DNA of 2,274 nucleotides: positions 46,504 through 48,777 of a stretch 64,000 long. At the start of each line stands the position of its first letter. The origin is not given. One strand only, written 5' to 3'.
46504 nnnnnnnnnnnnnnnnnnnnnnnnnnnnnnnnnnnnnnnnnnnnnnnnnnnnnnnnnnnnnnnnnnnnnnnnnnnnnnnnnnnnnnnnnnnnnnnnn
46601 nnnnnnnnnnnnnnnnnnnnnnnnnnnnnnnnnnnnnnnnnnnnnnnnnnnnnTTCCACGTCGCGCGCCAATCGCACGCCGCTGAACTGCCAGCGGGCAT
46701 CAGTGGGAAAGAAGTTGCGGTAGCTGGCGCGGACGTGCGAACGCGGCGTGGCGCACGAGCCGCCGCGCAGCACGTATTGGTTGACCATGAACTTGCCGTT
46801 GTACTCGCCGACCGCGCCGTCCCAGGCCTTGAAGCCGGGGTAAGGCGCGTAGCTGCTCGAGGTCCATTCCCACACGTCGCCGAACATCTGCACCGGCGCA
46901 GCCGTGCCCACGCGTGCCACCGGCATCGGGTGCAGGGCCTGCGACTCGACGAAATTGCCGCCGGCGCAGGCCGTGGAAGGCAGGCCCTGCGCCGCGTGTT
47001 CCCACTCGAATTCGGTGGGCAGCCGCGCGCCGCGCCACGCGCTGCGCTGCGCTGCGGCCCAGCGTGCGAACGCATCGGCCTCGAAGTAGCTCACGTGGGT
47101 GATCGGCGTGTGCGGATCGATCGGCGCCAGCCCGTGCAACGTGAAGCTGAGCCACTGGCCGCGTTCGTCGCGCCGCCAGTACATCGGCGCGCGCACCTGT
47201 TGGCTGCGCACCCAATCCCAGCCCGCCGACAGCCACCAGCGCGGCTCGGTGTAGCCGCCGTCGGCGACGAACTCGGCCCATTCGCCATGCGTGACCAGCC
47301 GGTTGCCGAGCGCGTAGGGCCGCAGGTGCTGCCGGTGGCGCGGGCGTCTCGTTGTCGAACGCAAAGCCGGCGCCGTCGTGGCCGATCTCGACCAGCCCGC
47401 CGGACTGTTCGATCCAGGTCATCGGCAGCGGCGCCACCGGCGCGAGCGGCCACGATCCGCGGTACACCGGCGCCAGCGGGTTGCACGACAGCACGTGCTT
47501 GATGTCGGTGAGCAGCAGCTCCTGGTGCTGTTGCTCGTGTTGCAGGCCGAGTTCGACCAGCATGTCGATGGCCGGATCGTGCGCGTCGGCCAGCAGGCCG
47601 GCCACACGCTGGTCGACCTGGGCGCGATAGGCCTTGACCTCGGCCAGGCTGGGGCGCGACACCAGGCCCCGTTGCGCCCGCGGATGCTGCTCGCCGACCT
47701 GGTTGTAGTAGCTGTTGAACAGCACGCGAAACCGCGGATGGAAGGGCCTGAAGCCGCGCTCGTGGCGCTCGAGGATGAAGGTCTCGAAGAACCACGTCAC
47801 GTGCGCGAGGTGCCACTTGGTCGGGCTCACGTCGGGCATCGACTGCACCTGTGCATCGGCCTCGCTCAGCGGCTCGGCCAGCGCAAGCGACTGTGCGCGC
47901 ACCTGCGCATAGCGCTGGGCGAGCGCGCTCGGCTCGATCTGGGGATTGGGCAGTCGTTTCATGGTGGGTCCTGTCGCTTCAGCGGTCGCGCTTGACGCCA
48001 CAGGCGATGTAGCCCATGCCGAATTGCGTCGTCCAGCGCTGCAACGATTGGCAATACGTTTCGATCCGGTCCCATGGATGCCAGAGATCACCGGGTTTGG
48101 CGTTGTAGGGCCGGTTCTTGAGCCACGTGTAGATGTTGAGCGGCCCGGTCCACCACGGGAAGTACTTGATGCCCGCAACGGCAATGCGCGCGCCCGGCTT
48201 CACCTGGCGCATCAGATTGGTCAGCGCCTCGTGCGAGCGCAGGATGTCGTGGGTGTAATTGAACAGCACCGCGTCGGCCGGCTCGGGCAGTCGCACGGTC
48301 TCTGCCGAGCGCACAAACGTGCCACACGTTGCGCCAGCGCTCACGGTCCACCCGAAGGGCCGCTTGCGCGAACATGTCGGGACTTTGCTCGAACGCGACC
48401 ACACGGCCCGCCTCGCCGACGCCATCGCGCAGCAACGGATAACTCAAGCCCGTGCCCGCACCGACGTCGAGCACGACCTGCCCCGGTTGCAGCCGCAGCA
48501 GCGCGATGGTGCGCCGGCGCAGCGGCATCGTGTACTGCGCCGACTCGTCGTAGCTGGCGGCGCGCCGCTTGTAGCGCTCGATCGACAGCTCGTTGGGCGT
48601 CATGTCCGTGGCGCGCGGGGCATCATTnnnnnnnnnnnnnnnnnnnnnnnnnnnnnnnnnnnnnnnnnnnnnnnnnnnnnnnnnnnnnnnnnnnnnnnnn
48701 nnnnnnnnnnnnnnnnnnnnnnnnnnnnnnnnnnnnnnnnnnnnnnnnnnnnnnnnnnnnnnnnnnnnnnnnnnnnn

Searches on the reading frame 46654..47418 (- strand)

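Call 30: search_protein_families(library=pfam, proteins=[window:46654-47418:-], max_evalue=0.01)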
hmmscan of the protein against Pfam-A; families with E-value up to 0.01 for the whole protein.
window:46654-47418:- (255 aa): 1 family
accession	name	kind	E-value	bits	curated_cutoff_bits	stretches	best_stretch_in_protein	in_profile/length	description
PF03781.23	FGE-sulfatase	-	1.1e-30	107.6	23.3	2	20-145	22-124/255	Sulfatase-modifying factor enzyme 1-like domain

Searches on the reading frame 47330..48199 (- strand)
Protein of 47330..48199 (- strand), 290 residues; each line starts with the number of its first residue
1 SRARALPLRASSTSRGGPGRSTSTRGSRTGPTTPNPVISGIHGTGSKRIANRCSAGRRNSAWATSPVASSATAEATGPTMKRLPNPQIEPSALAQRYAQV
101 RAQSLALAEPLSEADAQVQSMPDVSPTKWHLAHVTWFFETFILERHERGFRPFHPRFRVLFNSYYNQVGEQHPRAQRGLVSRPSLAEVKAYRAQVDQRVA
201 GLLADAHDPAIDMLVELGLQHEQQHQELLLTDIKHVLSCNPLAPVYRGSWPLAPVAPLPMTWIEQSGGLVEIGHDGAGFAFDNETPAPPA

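Call 30: search_protein_families(library=pfam, proteins=[window:47330-48199:-], max_evalue=0.01)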
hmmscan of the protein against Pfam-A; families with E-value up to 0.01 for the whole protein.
window:47330-48199:- (290 aa): 1 family
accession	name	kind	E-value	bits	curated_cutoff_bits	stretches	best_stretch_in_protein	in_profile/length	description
PF12867.12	DinB_2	-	5.8e-11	43.4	24.8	1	97-226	2-125/128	DinB superfamily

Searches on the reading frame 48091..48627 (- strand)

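Call 30: search_protein_families(library=pfam, proteins=[window:48091-48627:-], max_evalue=0.01)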
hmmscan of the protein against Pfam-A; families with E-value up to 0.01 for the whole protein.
window:48091-48627:- (179 aa): 6 families
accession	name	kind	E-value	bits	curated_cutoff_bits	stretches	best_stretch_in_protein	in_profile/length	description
PF01135.25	PCMT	-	6.1e-10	39.7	20.3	1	39-110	64-135/210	Protein-L-isoaspartate(D-aspartate) O-methyltransferase (PCMT)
PF13649.12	Methyltransf_25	-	7.7e-06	27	27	1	52-104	1-51/97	Methyltransferase domain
PF01209.24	Ubie_methyltran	-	0.0016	18.3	20.1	1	37-108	36-107/233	ubiE/COQ5 methyltransferase family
PF08242.18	Methyltransf_12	-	0.0018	19.4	30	1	53-106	1-53/98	Methyltransferase domain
PF13847.12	Methyltransf_31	-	0.0018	18.4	27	1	48-95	3-50/145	Methyltransferase domain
PF08241.18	Methyltransf_11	-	0.0057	17.7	21.2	0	53-98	1-43/95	Methyltransferase domain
